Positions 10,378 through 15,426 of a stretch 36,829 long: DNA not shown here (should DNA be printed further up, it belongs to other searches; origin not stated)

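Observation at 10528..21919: Divergent from tssK: a caspase / pseudo-caspase pair of giant membrane-anchored proteins, one with a vWA domain, as a candidate new T6SS-associated envelope module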

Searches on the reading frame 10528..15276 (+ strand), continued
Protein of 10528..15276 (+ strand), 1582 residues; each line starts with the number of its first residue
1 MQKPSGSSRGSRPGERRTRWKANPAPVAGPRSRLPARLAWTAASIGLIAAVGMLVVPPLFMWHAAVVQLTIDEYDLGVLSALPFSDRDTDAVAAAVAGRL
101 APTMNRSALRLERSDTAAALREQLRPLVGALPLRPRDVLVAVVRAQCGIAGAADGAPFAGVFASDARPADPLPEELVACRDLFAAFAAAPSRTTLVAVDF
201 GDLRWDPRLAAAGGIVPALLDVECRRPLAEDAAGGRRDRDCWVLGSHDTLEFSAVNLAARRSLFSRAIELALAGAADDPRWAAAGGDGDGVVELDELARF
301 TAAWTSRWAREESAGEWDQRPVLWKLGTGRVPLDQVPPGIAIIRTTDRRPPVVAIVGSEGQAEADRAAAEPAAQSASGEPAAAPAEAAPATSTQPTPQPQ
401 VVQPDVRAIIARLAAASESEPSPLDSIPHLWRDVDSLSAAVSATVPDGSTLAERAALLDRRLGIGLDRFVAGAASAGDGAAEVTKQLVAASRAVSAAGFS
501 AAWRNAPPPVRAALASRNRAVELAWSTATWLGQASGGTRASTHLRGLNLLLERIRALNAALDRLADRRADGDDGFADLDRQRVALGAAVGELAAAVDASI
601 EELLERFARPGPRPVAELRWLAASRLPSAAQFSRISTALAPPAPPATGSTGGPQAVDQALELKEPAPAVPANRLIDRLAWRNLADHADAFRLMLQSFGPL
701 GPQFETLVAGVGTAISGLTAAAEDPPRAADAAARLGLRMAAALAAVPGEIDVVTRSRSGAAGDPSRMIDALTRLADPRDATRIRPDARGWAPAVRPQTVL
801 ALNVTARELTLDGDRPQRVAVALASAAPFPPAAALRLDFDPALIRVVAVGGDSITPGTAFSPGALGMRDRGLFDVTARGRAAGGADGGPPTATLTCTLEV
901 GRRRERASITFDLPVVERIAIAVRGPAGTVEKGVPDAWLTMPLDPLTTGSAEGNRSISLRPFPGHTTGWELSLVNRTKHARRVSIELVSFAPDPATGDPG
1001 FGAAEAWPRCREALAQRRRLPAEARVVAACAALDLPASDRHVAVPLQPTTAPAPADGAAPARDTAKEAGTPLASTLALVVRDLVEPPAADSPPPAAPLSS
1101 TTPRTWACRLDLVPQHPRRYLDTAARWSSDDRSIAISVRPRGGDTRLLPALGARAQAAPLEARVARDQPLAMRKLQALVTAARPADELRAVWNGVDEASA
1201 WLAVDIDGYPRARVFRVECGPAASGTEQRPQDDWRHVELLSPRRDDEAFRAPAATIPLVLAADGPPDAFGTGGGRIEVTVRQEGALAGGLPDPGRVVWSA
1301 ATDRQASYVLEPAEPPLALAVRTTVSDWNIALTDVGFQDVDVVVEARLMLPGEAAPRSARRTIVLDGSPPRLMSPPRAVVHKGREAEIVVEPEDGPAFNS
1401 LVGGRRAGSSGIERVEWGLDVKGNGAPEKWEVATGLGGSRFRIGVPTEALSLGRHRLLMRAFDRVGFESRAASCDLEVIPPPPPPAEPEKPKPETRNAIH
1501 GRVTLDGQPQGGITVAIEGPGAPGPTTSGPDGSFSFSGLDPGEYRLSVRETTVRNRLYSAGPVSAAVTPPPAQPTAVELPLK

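Call 46: find_encoding_contigs(protein=P0012, flank=10000, max_places=2)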
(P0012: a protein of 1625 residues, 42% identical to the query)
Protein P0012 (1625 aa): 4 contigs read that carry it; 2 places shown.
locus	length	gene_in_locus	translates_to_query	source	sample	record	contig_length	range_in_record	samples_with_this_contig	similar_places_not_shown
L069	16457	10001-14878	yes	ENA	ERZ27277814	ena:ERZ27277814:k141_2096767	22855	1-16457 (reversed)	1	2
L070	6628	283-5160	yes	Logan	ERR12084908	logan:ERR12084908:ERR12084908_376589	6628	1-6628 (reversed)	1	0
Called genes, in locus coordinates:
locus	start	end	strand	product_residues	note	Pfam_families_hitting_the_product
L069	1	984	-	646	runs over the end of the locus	PF00578:AhpC-TSA, PF08534:Redoxin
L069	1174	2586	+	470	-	PF03951:Gln-synt_N, PF00120:Gln-synt_C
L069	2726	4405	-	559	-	PF02776:TPP_enzyme_N, PF00205:TPP_enzyme_M, PF02775:TPP_enzyme_C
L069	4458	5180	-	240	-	PF00106:adh_short, PF08659:KR, PF13561:adh_short_C2, PF23441:SDR (weak)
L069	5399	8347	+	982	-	PF07635:PSCyt1, PF07583:PSCyt2, PF07691:PA14, PF07587:PSD1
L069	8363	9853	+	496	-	PF07394:DUF1501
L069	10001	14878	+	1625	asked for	PF13620:CarboxypepD_reg (weak)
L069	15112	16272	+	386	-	PF13620:CarboxypepD_reg (weak)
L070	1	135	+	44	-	?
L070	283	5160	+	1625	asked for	PF13620:CarboxypepD_reg (weak)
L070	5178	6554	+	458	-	PF13620:CarboxypepD_reg (weak)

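Call 67: search_protein_families(library=pfam, proteins=[L053:407-1429:+, L053:1456-2385:+, L053:2618-4192:+, L053:4393-6972:+, L053:7078-8211:+, L053:8311-9615:+, L053:9875-15340:+, L053:15667-17511:+, L053:17793-19229:+], max_evalue=0.01)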
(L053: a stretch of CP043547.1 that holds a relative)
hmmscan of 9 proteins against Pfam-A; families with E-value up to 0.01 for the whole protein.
L053:407-1429:+ (340 aa): 0 families

L053:1456-2385:+ (309 aa): 0 families

L053:2618-4192:+ (524 aa): 2 families
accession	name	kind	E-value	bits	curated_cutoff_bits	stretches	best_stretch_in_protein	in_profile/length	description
PF05943.17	VipB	-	9.7e-55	186.2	27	1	218-510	4-299/301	EvpB/VC_A0108, tail sheath N-terminal domain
PF05591.17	T6SS_VipA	-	1.9e-14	54.2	24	1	31-124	27-121/155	Type VI secretion system, VipA, VC_A0107 or Hcp2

L053:4393-6972:+ (859 aa): 4 families
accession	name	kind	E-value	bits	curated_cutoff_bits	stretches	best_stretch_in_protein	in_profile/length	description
PF05954.17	Phage_GPD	-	1.9e-72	244.5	30.1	1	32-376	2-302/305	Phage tail baseplate hub (GPD)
PF22178.3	Gp5_trimer_C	-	5.5e-30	104.2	30.9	2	519-616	1-101/112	Bacteriophage T4 gp5 C-terminal trimerisation domain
PF04717.18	Phage_base_V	-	3.1e-16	59.9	23.8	1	435-502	12-75/75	Type VI secretion system/phage-baseplate injector OB domain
PF20093.5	DUF6484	-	7.9e-06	26.9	27.6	1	478-501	38-61/61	Domain of unknown function (DUF6484)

L053:7078-8211:+ (377 aa): 0 families

L053:8311-9615:+ (434 aa): 2 families
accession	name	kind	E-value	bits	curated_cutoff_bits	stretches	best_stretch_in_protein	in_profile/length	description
PF07929.16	PRiA4_ORF3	-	6.3e-59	199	26.6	1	252-424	2-172/173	Plasmid pRiA4b ORF-3-like protein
PF19935.4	DUF6398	-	3.8e-29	101.6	27.2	1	31-135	1-106/106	Domain of unknown function (DUF6398)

L053:9875-15340:+ (1821 aa): 1 family
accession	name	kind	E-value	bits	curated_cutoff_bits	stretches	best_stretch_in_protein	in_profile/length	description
PF13715.12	CarbopepD_reg_2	-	0.00051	20.5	32.2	1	1745-1792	3-53/88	CarboxypepD_reg-like domain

L053:15667-17511:+ (614 aa): 1 family
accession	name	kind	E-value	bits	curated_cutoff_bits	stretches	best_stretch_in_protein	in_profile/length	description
PF02985.28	HEAT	-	0.0018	18.8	23.5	0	183-206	3-26/31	HEAT repeat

L053:17793-19229:+ (478 aa): 2 families
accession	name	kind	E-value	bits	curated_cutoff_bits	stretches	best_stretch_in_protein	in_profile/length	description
PF00206.25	Lyase_1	-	1.3e-24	87.6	27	1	38-308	31-311/312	Lyase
PF10397.14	ADSL_C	-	2.1e-14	54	32.7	1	374-451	1-76/79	Adenylosuccinate lyase C-terminus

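Call 95: search_protein_families(library=padloc, proteins=[window:10528-15276:+], max_evalue=0.01)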
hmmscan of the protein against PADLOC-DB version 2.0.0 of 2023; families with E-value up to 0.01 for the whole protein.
window:10528-15276:+ (1582 aa): 0 families
